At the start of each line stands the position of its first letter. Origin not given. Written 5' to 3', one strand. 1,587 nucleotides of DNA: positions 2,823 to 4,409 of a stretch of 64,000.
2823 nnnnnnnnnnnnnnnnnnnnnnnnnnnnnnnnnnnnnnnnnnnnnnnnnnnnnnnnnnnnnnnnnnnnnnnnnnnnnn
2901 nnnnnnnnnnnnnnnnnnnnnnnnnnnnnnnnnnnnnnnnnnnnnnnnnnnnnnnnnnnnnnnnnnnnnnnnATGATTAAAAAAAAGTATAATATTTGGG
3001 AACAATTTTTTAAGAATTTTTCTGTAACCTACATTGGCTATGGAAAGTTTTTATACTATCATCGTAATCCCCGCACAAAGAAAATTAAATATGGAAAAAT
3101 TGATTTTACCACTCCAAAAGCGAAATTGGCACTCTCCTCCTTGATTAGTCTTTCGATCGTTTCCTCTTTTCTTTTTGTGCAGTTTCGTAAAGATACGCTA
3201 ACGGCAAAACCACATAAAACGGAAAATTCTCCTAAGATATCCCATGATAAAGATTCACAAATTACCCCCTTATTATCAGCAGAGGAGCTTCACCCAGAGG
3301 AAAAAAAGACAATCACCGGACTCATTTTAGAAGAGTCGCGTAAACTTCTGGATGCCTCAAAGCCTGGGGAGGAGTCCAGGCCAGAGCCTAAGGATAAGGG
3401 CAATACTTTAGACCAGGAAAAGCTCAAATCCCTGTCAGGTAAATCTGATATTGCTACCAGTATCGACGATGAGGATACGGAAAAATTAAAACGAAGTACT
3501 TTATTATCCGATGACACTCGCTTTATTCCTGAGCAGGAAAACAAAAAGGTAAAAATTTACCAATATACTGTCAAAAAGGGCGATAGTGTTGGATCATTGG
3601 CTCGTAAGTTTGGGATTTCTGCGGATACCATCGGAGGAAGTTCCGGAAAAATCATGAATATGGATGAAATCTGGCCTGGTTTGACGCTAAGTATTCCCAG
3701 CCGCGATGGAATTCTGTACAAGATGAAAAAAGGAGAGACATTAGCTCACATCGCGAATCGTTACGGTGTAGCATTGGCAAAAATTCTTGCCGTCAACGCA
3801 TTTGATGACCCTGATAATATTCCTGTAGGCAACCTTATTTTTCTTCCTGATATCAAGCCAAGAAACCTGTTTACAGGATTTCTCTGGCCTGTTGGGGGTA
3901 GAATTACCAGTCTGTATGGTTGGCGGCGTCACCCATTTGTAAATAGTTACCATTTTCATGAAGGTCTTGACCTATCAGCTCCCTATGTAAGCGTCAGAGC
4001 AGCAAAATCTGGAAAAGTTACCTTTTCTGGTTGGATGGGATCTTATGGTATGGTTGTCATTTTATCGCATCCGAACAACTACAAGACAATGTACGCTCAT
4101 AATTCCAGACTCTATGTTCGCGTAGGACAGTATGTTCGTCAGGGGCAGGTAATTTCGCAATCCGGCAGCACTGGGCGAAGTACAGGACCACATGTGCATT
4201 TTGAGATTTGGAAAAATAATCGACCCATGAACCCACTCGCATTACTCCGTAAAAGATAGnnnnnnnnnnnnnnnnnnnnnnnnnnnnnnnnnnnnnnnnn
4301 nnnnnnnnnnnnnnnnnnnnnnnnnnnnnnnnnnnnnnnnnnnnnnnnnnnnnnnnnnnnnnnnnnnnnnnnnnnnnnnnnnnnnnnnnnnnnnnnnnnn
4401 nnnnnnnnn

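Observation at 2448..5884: Co-directional gene string: bactofilin, LysM/M23 endopeptidase, zinc-ribbon ORF, minimal UvrD-like helicase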

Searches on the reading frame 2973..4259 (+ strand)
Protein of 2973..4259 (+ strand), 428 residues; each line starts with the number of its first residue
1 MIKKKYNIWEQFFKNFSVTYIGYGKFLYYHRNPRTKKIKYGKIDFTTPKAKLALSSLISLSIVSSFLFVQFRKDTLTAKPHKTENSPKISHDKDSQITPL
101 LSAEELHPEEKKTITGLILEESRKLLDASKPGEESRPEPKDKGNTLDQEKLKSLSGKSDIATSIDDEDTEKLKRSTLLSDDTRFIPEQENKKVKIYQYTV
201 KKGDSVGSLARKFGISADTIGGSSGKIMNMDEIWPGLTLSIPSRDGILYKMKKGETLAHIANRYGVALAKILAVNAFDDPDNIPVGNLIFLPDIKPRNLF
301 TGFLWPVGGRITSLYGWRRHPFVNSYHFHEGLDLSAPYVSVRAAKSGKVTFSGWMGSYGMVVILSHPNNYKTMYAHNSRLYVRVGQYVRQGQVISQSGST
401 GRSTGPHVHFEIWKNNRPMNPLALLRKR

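Call 3: search_protein_families(library=pfam, proteins=[window:2973-4259:+], max_evalue=0.01)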
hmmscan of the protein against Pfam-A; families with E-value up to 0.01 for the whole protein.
window:2973-4259:+ (428 aa): 4 families
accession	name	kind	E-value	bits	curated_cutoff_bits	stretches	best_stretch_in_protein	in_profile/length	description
PF01551.29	Peptidase_M23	-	1.1e-33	115.7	28.7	1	328-421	2-96/96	Peptidase family M23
PF01476.26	LysM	-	5.4e-18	65.1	20.9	2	249-292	1-43/43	LysM domain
PF23473.1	LysM3_LYK4_5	-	2.1e-06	28.1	29.3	0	198-220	5-27/48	LYK4/5 LysM3 domain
PF13518.12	HTH_28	-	0.0019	18.6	25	0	194-220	4-29/52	Helix-turn-helix domain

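Call 4: search_protein_families(library=ncbifam, proteins=[window:2973-4259:+], max_evalue=0.01)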
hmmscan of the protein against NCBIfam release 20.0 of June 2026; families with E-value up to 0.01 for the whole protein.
window:2973-4259:+ (428 aa): 21 families
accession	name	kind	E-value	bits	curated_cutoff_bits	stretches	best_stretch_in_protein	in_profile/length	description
NF008652.0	PRK11649.1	equivalog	2.9e-27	95.4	341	1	310-423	293-408/439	murein DD-endopeptidase MepM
NF041208.1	celldiv_DipM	equivalog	5.6e-24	85.1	740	1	303-424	298-416/419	cell division endopeptidase DipM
NF050804.1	CellDivDipMCaul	equivalog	1.2e-23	83.9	900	2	303-412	507-613/634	cell division endopeptidase DipM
NF053825.1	PdgNdpepShyA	equivalog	1.6e-23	83.1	700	1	311-422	277-390/425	peptidoglycan DD-endopeptidase ShyA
NF052336.1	PdgHdaseHSB100310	equivalog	4.3e-23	82.2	500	1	302-417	34-146/316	peptidoglycan hydrolase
NF052530.1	Heli_ShapePgp3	exception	1.2e-21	77.1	300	1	301-427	139-266/270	peptidoglycan metallopeptidase Pgp3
NF053824.1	PdgNdpepShyC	equivalog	4e-20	72.1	700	1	317-416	284-384/429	peptidoglycan DD-endopeptidase ShyC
NF040883.1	amid_act_ActS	equivalog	1.8e-17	63.4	375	1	303-425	117-233/242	amidase activator ActS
NF053738.1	S2SprSpoIIQBc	equivalog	3.4e-16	59.6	250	1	322-427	115-225/232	stage II sporulation protein SpoIIQ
NF008123.1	PRK10871.1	equivalog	4.4e-16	59.2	311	1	324-428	260-365/365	murein hydrolase activator NlpD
NF008644.1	PRK11637.1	equivalog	7.6e-16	58.1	270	1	304-425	265-383/385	murein hydrolase activator EnvC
NF047755.1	LIC_10271_M23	exception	2.5e-15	56.8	180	1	325-395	113-184/207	LIC_10271 family cell wall hydrolase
NF052529.1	PG_M23_Pgp6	exception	2.1e-13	49.8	600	1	317-412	325-419/452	peptidoglycan metallopeptidase Pgp6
TIGR02899.1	spore_safA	subfamily_domain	5.8e-13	48.6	67.85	2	200-243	1-44/44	SafA/ExsA family spore coat assembly protein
NF047657.1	CellWlHdaseLepto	equivalog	2.8e-11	43.3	400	1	329-396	128-196/221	hypothetical protein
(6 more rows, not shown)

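Call 38: find_homologous_proteins(query=window:2973-4259:+, max_evalue=1e-10)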
Query window:2973-4259:+ (428 aa): 1276 proteins with E <= 1e-10 among 8000 candidates; the best 120 are listed.
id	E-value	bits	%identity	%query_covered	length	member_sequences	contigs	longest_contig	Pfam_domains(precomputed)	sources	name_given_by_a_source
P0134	2.7e-288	974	100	100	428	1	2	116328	PF01551.30,PF01476.27,PF23473.2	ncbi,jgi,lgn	-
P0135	1.6e-166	573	60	100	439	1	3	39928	PF01551.30,PF01476.27,PF23473.2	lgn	-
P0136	2.4e-141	490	49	100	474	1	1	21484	PF01551.30,PF01476.27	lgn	-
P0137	9.4e-141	488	51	100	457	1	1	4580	PF01551.30,PF01476.27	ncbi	-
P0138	6.8e-134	465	45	100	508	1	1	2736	PF01551.30,PF01476.27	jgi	jgi:LysM repeat protein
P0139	6.7e-132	459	46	100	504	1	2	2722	PF01551.30,PF01476.27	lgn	-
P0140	7.3e-88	313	51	66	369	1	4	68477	PF01551.30,PF01476.27,PF23473.2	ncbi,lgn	-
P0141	7.1e-78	281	50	60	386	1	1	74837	PF01551.30,PF01476.27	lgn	-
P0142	1.5e-77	279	50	64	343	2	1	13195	PF01551.30,PF01476.27,PF23473.2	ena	-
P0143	3.2e-75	272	48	63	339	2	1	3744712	PF01551.30,PF01476.27,PF23473.2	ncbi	-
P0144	1.1e-72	263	45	62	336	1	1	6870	PF01551.30,PF01476.27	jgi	-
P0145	1.5e-72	263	43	72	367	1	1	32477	PF01551.30,PF01476.27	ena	-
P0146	7.8e-72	261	45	64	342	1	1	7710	PF01551.30,PF01476.27,PF23462.2,PF23473.2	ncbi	-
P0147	1.3e-71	260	47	62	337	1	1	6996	PF01551.30,PF01476.27,PF23473.2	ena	-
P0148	4.3e-64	235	48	55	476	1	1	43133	PF01551.30,PF23446.2,PF01476.27,PF23473.2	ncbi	ncbi:MAG: LysM peptidoglycan-binding domain-containing protein [Thermovirgaceae bacterium]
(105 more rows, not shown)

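Call 39: find_encoding_contigs(protein=P0143, flank=7000, max_places=1)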
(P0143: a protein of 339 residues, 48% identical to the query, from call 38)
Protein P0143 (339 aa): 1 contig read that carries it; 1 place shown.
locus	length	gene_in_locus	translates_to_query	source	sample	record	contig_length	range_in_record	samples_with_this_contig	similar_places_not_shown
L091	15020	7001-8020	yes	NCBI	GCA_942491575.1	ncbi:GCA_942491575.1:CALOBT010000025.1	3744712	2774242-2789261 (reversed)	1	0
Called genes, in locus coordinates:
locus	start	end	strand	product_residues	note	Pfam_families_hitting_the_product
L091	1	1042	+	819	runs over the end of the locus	PF04760:IF2_N, PF00009:GTP_EFTU, PF00071:Ras, PF01926:MMR_HSR1, PF22042:EF-G_D2, PF11987:IF-2, PF03144:GTP_EFTU_D2 (weak)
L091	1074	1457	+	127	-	PF02033:RBFA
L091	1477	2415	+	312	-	PF01509:TruB_N, PF16198:TruB_C_2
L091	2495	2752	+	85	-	PF00312:Ribosomal_S15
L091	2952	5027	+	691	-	PF01138:RNase_PH, PF03725:RNase_PH_C, PF03726:PNPase, PF01138:RNase_PH, PF00013:KH_1, PF00575:S1, PF23459:S1_RRP5 (weak)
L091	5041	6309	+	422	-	PF00675:Peptidase_M16, PF05193:Peptidase_M16_C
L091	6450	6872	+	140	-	PF04519:Bactofilin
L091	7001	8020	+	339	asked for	PF01476:LysM, PF23473:LysM3_LYK4_5 (faint), PF01476:LysM, PF01551:Peptidase_M23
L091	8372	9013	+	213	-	PF14602:Hexapep_2 (faint), PF00132:Hexapep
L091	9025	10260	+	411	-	PF13439:Glyco_transf_4, PF13579:Glyco_trans_4_4, PF20706:GT4-conflict, PF00534:Glycos_transf_1, PF13692:Glyco_trans_1_4, PF13524:Glyco_trans_1_2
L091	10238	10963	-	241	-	PF02578:Cu-oxidase_4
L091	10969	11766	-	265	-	PF02811:PHP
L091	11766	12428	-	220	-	-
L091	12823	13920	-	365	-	PF12833:HTH_18, PF00165:HTH_AraC (weak)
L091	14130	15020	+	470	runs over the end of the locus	PF00041:fn3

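Call 40: find_encoding_contigs(protein=P0140, flank=7000, max_places=1)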
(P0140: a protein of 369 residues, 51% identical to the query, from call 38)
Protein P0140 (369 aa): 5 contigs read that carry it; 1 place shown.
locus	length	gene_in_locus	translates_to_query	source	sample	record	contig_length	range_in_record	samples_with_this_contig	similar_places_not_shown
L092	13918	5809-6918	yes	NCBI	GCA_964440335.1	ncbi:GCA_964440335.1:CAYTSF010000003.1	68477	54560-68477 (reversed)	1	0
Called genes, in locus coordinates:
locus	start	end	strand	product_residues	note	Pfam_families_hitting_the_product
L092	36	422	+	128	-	PF02033:RBFA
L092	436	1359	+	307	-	PF01509:TruB_N, PF16198:TruB_C_2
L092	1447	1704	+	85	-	PF00312:Ribosomal_S15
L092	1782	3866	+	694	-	PF01138:RNase_PH, PF03725:RNase_PH_C, PF03726:PNPase, PF01138:RNase_PH, PF00013:KH_1, PF00575:S1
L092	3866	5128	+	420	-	PF00675:Peptidase_M16, PF05193:Peptidase_M16_C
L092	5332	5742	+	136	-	PF04519:Bactofilin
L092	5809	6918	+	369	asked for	PF01476:LysM, PF23473:LysM3_LYK4_5 (faint), PF01551:Peptidase_M23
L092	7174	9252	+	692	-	PF02092:tRNA_synt_2f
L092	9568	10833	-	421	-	-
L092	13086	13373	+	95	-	PF14539:DUF4442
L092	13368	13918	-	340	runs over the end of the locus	PF17746:SfsA_N, PF03749:SfsA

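Call 51: search_protein_families(library=padloc, proteins=[window:2973-4259:+], max_evalue=0.001)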
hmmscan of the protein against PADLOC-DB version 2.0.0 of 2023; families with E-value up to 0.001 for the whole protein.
window:2973-4259:+ (428 aa): 0 families

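Call 72: search_solved_structures(query=window:2973-4259:+, max_evalue=1e-8)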
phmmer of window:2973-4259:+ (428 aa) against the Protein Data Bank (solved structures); distinct sequences matched with E-value up to 1e-8: 36.
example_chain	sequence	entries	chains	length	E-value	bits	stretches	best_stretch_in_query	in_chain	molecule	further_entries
3slu_A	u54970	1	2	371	5e-26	94.9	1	309-424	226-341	M23 peptidase domain protein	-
6muk_A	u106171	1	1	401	5.8e-26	94.7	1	309-424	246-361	Peptidase M23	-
5j1l_A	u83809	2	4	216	1.7e-25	93.1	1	310-424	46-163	ToxR-activated gene (TagE)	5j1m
4rny_A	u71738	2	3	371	4.5e-21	78.5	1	309-426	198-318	Conserved hypothetical secreted protein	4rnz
2gu1_A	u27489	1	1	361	3.8e-17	65.6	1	311-422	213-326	Zinc peptidase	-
2hsi_A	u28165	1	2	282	3.2e-16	62.5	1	298-422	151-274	Putative peptidase M23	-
6ue4_A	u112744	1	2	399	3.3e-16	62.5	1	309-422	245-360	ShyA endopeptidase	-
6u2a_A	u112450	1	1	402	3.3e-16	62.5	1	309-422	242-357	ShyA endopeptidase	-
8i6o_E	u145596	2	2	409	2.8e-15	59.5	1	304-425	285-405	Membrane-bound metallopeptidase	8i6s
6jmx_A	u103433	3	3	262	5.5e-15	58.5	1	293-426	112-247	Peptidase M23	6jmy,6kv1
4qp5_A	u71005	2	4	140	7.4e-14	54.8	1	315-416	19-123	Lysostaphin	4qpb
6jn7_A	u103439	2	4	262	9.2e-14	54.5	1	293-426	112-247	Peptidase M23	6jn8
6jn1_A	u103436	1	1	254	9.8e-14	54.4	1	293-426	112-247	Peptidase M23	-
6jn0_A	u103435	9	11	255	9.9e-14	54.3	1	293-426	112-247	Peptidase M23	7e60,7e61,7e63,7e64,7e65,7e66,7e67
6jmz_A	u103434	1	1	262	1.1e-13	54.2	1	293-426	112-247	Peptidase M23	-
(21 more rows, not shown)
